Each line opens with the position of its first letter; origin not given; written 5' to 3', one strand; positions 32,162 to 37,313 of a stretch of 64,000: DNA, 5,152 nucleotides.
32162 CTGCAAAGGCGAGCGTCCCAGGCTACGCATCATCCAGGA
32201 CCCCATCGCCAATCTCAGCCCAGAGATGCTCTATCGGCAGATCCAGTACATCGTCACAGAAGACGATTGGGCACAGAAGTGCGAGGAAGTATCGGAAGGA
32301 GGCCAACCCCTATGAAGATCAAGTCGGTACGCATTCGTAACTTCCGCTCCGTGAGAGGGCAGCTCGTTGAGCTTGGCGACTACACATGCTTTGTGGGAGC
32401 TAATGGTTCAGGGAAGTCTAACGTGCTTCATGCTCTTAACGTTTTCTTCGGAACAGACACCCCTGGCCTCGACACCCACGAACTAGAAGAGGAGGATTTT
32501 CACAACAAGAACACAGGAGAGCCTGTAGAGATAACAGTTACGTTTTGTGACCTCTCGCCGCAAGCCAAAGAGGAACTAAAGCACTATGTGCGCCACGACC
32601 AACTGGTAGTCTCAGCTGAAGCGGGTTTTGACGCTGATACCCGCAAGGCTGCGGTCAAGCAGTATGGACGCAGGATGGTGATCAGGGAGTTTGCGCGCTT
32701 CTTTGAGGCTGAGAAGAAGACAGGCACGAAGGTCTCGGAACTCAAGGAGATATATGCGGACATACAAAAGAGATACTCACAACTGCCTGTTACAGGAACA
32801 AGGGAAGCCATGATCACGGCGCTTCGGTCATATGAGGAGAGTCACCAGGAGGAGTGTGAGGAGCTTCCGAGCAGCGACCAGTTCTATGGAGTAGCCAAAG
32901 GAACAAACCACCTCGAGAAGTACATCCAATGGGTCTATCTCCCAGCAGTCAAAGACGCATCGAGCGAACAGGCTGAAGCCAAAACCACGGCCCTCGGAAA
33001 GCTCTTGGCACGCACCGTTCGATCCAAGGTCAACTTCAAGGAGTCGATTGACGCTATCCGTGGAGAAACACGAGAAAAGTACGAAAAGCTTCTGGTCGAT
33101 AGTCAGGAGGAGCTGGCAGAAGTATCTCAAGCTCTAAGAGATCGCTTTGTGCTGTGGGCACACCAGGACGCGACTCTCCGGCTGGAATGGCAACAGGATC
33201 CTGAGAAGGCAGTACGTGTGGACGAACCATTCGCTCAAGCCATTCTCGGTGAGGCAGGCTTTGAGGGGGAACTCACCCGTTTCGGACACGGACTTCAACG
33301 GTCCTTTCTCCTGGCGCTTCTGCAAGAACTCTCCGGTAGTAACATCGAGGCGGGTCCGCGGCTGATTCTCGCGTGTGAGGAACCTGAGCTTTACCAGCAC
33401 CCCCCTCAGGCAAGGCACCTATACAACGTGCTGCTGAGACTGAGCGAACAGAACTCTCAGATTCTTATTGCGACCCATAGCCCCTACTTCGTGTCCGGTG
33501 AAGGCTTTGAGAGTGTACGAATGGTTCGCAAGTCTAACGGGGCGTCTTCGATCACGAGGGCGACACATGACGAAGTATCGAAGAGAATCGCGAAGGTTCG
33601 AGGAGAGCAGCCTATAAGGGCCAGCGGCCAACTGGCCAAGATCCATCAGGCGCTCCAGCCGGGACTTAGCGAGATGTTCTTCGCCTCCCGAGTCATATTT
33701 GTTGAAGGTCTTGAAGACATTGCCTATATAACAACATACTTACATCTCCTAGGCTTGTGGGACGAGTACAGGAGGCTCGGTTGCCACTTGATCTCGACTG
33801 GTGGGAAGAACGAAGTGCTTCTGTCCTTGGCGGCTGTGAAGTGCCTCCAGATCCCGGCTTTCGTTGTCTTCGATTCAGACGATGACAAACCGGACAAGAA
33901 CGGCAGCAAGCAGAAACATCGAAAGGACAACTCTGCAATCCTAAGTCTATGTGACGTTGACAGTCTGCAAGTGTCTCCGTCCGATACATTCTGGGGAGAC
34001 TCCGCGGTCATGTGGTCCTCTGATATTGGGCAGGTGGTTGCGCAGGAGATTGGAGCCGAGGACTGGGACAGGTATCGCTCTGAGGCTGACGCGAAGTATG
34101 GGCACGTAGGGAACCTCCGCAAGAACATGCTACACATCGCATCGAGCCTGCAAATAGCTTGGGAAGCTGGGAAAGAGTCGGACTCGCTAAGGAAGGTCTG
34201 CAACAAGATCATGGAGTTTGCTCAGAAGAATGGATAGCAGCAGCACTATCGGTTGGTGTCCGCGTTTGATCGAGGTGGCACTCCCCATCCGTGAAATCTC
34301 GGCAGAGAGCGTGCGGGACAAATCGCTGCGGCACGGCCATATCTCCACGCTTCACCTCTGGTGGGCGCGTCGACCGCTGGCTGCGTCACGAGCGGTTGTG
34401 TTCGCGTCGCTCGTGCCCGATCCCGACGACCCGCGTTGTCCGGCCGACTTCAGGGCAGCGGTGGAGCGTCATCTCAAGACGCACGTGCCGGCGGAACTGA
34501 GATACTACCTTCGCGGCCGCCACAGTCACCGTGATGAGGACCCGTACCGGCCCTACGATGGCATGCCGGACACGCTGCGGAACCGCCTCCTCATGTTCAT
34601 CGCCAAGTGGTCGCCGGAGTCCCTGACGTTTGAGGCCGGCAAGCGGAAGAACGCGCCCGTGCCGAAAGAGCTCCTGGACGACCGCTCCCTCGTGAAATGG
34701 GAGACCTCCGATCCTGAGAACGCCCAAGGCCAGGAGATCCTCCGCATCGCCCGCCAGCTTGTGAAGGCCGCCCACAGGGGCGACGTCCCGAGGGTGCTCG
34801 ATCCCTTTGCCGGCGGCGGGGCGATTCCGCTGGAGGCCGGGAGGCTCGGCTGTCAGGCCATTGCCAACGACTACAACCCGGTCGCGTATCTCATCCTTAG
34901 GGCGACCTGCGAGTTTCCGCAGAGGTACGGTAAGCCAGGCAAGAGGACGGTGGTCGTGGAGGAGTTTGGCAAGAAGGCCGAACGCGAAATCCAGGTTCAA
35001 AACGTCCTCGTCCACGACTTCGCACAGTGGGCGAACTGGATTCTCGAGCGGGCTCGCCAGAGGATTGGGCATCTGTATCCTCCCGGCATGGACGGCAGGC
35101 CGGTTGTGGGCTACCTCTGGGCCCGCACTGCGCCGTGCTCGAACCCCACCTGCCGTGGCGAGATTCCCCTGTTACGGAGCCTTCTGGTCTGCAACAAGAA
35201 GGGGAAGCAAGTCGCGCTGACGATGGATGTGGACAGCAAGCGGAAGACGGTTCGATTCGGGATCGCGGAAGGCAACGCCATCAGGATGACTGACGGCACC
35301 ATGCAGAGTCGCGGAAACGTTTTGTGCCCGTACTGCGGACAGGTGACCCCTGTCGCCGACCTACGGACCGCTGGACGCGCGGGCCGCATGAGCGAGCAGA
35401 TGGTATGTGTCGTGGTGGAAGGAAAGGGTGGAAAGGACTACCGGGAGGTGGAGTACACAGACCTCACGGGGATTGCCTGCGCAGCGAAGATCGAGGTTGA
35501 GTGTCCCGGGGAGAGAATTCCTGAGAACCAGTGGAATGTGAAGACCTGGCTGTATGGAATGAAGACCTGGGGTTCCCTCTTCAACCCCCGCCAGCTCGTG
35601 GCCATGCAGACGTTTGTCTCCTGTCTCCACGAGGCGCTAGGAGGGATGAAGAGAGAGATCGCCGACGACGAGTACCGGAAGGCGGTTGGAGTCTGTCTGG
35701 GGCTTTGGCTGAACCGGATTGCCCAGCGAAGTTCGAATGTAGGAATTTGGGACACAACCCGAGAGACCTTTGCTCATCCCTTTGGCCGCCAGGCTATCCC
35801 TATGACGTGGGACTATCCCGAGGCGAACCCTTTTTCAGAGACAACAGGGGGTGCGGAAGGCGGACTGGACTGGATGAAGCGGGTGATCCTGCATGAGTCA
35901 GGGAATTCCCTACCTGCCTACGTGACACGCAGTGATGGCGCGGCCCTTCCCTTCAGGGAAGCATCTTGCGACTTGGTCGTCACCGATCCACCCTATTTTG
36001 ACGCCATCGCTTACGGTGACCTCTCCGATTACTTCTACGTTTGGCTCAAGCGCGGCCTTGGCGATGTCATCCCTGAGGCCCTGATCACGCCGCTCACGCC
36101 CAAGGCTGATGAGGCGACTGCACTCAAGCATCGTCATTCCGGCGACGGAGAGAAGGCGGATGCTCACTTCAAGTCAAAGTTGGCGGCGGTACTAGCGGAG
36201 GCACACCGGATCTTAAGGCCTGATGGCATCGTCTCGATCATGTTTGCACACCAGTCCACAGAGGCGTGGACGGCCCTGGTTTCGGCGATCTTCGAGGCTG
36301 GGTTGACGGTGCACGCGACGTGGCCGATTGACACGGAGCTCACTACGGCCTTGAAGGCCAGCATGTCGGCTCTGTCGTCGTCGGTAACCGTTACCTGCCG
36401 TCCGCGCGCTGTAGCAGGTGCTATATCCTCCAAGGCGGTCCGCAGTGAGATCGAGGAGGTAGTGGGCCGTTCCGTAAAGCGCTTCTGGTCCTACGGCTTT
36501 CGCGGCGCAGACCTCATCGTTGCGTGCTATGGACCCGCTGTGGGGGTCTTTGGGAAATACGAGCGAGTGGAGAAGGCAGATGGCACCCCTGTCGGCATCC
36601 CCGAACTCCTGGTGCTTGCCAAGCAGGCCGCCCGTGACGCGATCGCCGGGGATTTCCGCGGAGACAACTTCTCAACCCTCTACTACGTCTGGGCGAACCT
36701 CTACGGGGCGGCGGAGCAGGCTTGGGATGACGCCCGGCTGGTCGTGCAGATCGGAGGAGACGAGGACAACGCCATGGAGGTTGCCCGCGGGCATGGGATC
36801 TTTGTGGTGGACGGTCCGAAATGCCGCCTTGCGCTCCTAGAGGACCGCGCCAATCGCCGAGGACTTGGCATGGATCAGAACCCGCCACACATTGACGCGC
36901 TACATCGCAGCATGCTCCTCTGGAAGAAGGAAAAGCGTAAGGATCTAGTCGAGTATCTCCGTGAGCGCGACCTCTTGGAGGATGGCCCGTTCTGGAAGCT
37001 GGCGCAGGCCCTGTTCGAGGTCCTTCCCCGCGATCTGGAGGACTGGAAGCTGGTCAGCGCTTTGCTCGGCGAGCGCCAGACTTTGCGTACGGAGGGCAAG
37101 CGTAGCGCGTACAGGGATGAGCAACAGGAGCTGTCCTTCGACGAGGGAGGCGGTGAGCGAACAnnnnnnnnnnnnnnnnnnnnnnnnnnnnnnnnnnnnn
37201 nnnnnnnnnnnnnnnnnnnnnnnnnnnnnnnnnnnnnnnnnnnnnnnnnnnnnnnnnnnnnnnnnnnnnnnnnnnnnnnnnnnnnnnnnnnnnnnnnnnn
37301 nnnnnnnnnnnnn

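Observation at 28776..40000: Four-gene, translationally coupled defence operon: SNF2-DUF3883 helicase, OLD nuclease, DUF1156 methyltransferase and DUF499 ATPase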

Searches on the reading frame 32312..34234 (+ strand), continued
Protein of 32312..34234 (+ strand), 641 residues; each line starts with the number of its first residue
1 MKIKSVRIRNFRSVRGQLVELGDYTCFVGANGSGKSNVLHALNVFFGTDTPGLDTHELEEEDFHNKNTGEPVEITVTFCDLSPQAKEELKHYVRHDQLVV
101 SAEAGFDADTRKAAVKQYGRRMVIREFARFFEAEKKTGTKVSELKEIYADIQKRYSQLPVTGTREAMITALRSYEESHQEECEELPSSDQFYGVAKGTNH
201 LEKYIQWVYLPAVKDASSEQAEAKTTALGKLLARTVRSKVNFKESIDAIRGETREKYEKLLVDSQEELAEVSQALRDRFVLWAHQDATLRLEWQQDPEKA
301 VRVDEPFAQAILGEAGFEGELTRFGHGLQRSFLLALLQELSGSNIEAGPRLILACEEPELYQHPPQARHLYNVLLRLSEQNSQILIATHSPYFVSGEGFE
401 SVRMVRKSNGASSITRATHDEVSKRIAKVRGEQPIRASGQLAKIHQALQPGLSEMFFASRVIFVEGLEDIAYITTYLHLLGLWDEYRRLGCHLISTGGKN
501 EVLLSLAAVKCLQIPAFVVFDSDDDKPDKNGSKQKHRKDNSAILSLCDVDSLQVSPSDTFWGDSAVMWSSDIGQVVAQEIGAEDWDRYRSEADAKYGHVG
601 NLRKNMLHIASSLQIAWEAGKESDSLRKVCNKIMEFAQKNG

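Call 69: search_dna_similar(query=window:32312-34234:+, collection=plasmids, mode=protein, max_rows=15)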
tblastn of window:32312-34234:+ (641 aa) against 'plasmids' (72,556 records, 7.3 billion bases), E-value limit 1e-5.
Records with a match: 519; places in all: 532; records where one place covers at least 80% of the query: 196.
Best place of each record, by identity: <60% 519.
By first word of the organism name: Escherichia 164; Salmonella 164; Klebsiella 50; Enterobacter 20; Agrobacterium 10; Raoultella 9; Lactiplantibacillus 9; Streptomyces 7; Bacillus 7; Paenibacillus 7; and 46 more.
By predicted mobility (MOB-suite, as given by PLSDB): conjugative 377; non-mobilizable 93; mobilizable 49.
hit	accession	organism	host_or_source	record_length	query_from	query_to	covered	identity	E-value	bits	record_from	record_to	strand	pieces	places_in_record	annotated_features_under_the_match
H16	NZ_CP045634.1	Roseibium aggregatum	-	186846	1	636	99%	28.6%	9e-62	230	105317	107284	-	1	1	AAA family ATPase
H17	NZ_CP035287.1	Paracoccus versutus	whole organism,soil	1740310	1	636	99%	27.8%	5e-64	237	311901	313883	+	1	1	none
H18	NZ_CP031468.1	Paraburkholderia caffeinilytica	mix culture,tea plantation soil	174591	1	523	82%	30.3%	1e-45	182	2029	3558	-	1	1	ATP-dependent endonuclease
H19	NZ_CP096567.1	Rhodococcus qingshengii JCM 15477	sandy loam,soil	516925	1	539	84%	28.6%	3e-35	150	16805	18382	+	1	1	ATP-dependent endonuclease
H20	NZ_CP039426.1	Citricoccus sp. SGAir0253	whole organism,air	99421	1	550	86%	28.0%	1e-35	152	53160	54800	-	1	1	ATP-dependent endonuclease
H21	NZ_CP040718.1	Aeromonas veronii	alligator,bacteria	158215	1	539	84%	28.5%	6e-37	155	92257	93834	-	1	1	ATP-dependent endonuclease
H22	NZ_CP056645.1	Citrobacter freundii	culture,Freshwater sample from ...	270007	1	520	81%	29.2%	3e-40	166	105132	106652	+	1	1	ATP-dependent endonuclease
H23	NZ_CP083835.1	Enterobacter asburiae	Homo sapiens,sputum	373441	1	520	81%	29.2%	3e-40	166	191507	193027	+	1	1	ATP-dependent endonuclease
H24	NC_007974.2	Cupriavidus metallidurans CH34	-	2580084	1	539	84%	27.7%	7e-41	167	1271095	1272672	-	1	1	none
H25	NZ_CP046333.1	Cupriavidus metallidurans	sedimentation pond in a zinc factory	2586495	1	539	84%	27.7%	7e-41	167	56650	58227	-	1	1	none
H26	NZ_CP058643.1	Rhodococcus sp. ZPP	cell culture,soil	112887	1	523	82%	27.9%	8e-34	146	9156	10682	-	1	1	AAA family ATPase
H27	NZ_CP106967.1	Haloferax alexandrinus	-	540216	1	544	85%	25.3%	4e-29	131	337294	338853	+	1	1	AAA family ATPase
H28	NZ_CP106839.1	Klebsiella michiganensis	mixed culture,fishpond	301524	1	539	84%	23.7%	7e-13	80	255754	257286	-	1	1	AAA family ATPase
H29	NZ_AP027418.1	Escherichia coli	Sus scrofa,cell culture,feces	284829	1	539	84%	23.7%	1e-12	79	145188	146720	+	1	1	AAA family ATPase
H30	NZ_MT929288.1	Escherichia coli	-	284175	1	539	84%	23.7%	1e-12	79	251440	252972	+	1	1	AAA family ATPase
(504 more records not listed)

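Call 70: find_encoding_contigs(protein=P0001, flank=10000, max_places=1)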
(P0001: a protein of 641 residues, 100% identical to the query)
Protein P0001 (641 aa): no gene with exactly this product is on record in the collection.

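Call 79: search_protein_families(library=ncbifam, proteins=[window:32312-34234:+], max_evalue=0.00001)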
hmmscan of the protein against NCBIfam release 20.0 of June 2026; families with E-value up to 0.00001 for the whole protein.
window:32312-34234:+ (641 aa): 6 families
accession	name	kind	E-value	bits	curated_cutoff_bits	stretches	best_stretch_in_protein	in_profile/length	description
NF038234.1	retron_eff_Eco8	equivalog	1e-14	54.1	250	1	1-78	1-74/679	retron Eco8 family effector endonuclease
NF047739.1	antiphage_MADS3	equivalog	6.4e-10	38.8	420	0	3-44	2-43/427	methylation-associated defense system AAA family ATPase MAD3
NF041760.1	PtuA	equivalog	2.1e-07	30.3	500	0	2-43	51-93/524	retron Ec78 anti-phage system effector ATPase PtuA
TIGR00611.2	recf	equivalog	5.2e-07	29.1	172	1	3-45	1-44/339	DNA replication/repair protein RecF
NF003034.1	PRK03918.1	equivalog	6.7e-07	27.7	700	1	1-78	1-77/878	DNA double-strand break repair ATPase Rad50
TIGR04435.1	restrict_AAA_1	hypoth_equivalog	3e-06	26.2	300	0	25-49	40-65/568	restriction system-associated AAA family ATPase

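Call 85: predict_structure(alignment_id=A1)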
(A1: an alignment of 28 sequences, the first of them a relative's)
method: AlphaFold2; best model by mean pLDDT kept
length: 641 residues; sequences in the alignment: 28
mean_pLDDT: 71.7   pTM: 0.51
mean pLDDT of the five models: 71.7, 69.0, 67.6, 66.6, 65.9
residues with pLDDT >= 90: 109; 70-90: 286; 50-70: 109; < 50: 137
segments of 3 or more residues with pLDDT < 50: 193-198, 213-243, 287-289, 293-347, 359-365, 391-398, 438-454, 598-600
pLDDT, mean of each block of 10 residues (from residue 1): 91 86 71 69 79 77 89 91 82 82 89 84 82 79 89 89 87 85 69 50 74 45 43 34 50 65 70 70 53 45 34 32 36 46 47 64 50 65 71 43 61 69 87 66 37 58 88 94 86 81 85 89 81 86 90 81 90 90 91 68 76 93 95 92 61
secondary structure, 60 per line:
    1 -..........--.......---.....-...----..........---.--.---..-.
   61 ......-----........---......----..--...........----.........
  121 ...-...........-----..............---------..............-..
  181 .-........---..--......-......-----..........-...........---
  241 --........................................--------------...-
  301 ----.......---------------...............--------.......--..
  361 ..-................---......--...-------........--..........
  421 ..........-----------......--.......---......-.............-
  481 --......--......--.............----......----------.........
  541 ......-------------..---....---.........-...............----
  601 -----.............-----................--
elements in order: E2-11 E14-20 E24-28 H37-46 E72-79 H83-88 E97-107 E112-123 H125-135 H141-154 H164-177 E183-190 H200-203 E205-210 H216-225 H227-237 H243-282 H305-311 H327-341 E350-356 H359-362 H364-379 E383-388 E401-408 E411-418 H419-430 H442-447 H450-456 E460-465 H467-479 H483-488 E491-496 H499-511 E516-521 H532-546 E565-568 H572-580 H582-596 H606-618 H624-639

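Call 87: fold_search(model_id=the predicted structure, library=pdb)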
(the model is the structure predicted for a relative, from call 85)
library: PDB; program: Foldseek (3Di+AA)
matches with E <= 10: 721; with E <= 0.001: 108
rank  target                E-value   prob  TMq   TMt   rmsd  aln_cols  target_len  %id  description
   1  6p74                  5.7e-20  1.00  0.48  0.59  18.1       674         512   16  OLD nuclease from Thermus Scotoductus (released 2020-01-29)
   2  8u7i_A                3.0e-18  1.00  0.50  0.51  15.9       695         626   14  Structure of the phage immune evasion protein Gad1 bound to the Gabija GajAB complex (released 2023-11-22)
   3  8x5i_D                1.6e-16  1.00  0.50  0.57  14.9       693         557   14  Structure of ATP/Mg2+ bound Gabija GajA (released 2024-02-28)
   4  8x5i_B                2.5e-16  1.00  0.50  0.56  15.6       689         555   14  Structure of ATP/Mg2+ bound Gabija GajA (released 2024-02-28)
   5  8sm3_A                5.3e-16  1.00  0.49  0.56  15.2       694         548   14  Structure of Bacillus cereus VD045 Gabija GajA-GajB Complex (released 2023-11-22)
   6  8j4t_A                2.8e-13  1.00  0.45  0.59  13.4       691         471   12  GajA-GajB complex (released 2024-02-21)
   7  8tjy_A                3.3e-13  1.00  0.47  0.60   8.2       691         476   12  Structure of Gabija AB complex (released 2024-04-24)
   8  9lpa_B                3.6e-12  1.00  0.40  0.35  17.3       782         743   13  The cryo-EM structure of retron Eco8 in an active state (released 2025-11-19)
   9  8jqb_A                5.3e-12  1.00  0.47  0.61   7.8       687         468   13  Structure of Gabija GajA-GajB 4:4 Complex (released 2024-02-28)
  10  8x5i_C                7.7e-12  1.00  0.46  0.59  13.0       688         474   12  Structure of ATP/Mg2+ bound Gabija GajA (released 2024-02-28)
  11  8x5i_A                1.1e-11  1.00  0.46  0.58  13.7       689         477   11  Structure of ATP/Mg2+ bound Gabija GajA (released 2024-02-28)
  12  9lp9_B                2.5e-11  1.00  0.40  0.36  20.6       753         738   14  The cryo-EM structure of retron Eco8 in a standby state (released 2025-11-19)
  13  9x9b_B                7.3e-11  1.00  0.41  0.36  18.8       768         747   13  Retron-Eco8 complex with ATP-Mg2+ (released 2026-03-04)
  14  9x94_J                1.2e-10  1.00  0.41  0.36  19.9       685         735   15  Apo Retron-Eco8 complex (released 2026-03-18)
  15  9x94_F                1.6e-10  1.00  0.40  0.35  21.8       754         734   13  Apo Retron-Eco8 complex (released 2026-03-18)
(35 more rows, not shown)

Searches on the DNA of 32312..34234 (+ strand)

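Call 73: search_rna_families(sources=[L081, L168, L171], threshold=gathering)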
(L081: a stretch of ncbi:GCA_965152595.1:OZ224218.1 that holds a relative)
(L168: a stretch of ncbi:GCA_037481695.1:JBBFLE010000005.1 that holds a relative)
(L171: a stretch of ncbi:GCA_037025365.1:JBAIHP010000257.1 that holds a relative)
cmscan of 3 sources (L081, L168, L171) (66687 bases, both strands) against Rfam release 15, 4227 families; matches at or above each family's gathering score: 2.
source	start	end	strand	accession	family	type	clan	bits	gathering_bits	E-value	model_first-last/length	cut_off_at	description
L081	21292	21362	-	RF00005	tRNA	Gene; tRNA;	CL00001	64.7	29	9.6e-12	1-71/71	no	tRNA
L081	20542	20616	-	RF00005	tRNA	Gene; tRNA;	CL00001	58.6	29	4.6e-10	1-71/71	no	tRNA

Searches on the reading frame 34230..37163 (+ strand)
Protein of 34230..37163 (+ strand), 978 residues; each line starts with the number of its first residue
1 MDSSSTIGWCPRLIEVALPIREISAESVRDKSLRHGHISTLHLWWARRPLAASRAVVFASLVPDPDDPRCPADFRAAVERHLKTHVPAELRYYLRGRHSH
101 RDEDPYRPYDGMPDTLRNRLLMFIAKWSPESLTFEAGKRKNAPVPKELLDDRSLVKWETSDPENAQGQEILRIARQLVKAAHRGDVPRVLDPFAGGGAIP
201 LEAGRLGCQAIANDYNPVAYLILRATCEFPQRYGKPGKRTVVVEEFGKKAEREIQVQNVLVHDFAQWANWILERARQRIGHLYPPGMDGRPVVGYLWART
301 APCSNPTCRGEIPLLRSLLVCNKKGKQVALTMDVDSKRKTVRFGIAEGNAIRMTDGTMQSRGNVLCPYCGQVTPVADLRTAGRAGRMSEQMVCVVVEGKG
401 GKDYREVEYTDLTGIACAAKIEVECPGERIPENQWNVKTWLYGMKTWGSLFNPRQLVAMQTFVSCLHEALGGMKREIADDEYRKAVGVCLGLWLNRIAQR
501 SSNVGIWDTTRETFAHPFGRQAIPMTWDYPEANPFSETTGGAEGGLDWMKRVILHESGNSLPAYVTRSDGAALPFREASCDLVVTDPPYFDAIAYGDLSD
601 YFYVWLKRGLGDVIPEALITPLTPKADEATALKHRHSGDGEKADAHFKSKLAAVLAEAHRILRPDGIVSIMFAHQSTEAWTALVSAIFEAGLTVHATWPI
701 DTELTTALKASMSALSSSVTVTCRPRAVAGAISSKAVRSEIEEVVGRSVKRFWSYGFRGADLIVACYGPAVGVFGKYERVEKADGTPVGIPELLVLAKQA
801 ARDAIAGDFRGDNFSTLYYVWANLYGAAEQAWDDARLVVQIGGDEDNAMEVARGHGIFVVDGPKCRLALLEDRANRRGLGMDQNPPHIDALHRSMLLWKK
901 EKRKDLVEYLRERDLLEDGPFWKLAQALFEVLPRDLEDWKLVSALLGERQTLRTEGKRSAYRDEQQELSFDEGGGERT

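Call 10: search_protein_families(library=pfam, proteins=[window:34230-37163:+], max_evalue=0.01)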
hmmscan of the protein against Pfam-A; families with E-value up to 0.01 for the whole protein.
window:34230-37163:+ (978 aa): 6 families
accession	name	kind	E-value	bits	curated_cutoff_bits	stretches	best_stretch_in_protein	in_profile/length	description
PF06634.17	DUF1156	-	8.1e-23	80.8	24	1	17-66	1-51/73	Protein of unknown function (DUF1156)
PF01170.24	UPF0020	-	6.9e-08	32.9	22.3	1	172-221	15-64/197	RMKL-like, methyltransferase domain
PF02086.21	MethyltransfD12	-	2.5e-06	27.9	22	1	173-233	8-69/253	D12 class N6 adenine-specific DNA methyltransferase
PF01555.25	N6_N4_Mtase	-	6.8e-06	26.6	26.7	1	581-696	2-78/221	DNA methylase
PF20135.4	DUF6525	-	0.00041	20.5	23.5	1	97-132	10-45/78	Family of unknown function (DUF6525)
PF08241.18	Methyltransf_11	-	0.0032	18.5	21.2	0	647-669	72-94/95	Methyltransferase domain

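Call 11: search_protein_families(library=padloc, proteins=[window:34230-37163:+], max_evalue=0.001)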
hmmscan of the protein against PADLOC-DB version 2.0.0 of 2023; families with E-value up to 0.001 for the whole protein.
window:34230-37163:+ (978 aa): 19 families
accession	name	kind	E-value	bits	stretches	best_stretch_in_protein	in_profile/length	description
PDLC00661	HmaB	-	4.2e-139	463.1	2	183-893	135-895/973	DNA-adenine methylase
PDLC00660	HmaB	-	4.9e-137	456.3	2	185-899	138-895/967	DNA-adenine methylase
PDLC03233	MTase_II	-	1.6e-50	170.4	2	180-785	116-705/731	Type II methyltransferase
PDLC02189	DUF1156_MTase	-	2.2e-40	136.7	2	443-781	438-745/944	-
PDLC03352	MTase_II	-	1.3e-36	123.9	4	421-620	389-606/1023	Type II methyltransferase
PDLC03314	MTase_II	-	2.2e-26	90.2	2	576-781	543-745/944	Type II methyltransferase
PDLC04134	mad2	-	5.3e-11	40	2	172-227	278-333/492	mads_2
PDLC03312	MTase_II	-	1.7e-09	34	1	575-701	1124-1237/1344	Type II methyltransferase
PDLC03319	MTase_II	-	2.6e-08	31.1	0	181-223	21-61/503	Type II methyltransferase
PDLC03367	MTase_II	-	1.1e-07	28.6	0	579-693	345-443/633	Type II methyltransferase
PDLC03325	MTase_II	-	1.4e-07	28.6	0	182-226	90-132/426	Type II methyltransferase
PDLC02541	PglX|PglXI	-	1.6e-07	27.9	1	547-701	461-597/919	PglXI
PDLC03322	MTase_II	-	6.3e-06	23.3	0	172-225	49-104/446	Type II methyltransferase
PDLC03345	MTase_II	-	1.4e-05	21.7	0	183-226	46-89/581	Type II methyltransferase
PDLC03224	MTase_II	-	1.6e-05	22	1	174-227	82-135/481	Type II methyltransferase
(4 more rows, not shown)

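Call 79: search_protein_families(library=ncbifam, proteins=[window:34230-37163:+], max_evalue=0.00001)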
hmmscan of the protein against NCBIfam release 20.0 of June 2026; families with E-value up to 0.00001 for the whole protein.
window:34230-37163:+ (978 aa): 2 families
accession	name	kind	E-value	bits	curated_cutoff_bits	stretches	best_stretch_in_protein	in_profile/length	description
NF042963.1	DUF1156_antiphage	equivalog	7.2e-57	193.2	1000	3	443-784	459-771/960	anti-phage-associated DUF1156 domain-containing protein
TIGR01177.1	TIGR01177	hypoth_equivalog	4.4e-08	32.8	316.55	0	172-215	169-212/330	TIGR01177 family methyltransferase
